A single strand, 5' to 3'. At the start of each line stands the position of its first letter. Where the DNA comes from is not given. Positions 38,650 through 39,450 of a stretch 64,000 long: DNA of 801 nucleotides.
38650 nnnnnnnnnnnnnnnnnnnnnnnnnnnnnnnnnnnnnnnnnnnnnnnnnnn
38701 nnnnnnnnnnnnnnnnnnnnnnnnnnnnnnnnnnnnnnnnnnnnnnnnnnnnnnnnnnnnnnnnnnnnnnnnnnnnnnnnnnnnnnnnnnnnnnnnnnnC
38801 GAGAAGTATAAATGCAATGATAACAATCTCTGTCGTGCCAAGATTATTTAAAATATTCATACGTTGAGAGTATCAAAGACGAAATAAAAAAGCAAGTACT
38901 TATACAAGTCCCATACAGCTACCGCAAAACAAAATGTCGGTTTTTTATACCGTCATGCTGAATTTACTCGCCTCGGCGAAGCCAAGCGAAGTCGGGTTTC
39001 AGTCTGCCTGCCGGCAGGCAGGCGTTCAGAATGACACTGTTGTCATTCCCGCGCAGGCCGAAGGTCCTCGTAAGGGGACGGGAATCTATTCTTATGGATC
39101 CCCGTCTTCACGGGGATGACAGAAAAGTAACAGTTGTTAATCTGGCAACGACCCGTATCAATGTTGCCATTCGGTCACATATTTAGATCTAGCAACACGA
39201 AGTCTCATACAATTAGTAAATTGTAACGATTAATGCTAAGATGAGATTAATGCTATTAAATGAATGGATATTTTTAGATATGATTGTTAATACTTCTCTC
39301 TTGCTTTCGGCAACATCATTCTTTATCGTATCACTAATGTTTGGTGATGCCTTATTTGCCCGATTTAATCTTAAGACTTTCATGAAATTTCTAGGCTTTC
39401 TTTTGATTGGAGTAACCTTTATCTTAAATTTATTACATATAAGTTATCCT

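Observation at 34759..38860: Tat locus with four TatA-family paralogs, three of them invisible to a 60-aa ORF cutoff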

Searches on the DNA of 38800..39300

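Call 32: search_rna_families(source=window, start=38800, end=39300, threshold=evalue, max_evalue=1)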
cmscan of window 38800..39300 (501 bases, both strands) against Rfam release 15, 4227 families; matches with E-value up to 1: 1.
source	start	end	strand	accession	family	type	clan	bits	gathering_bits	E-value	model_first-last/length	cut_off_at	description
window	38867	38969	+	RF00335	snoZ13_snr52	Gene; snRNA; snoRNA; CD-box;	-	19.6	47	0.65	1-101/101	no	Small nucleolar RNA Z13/snr52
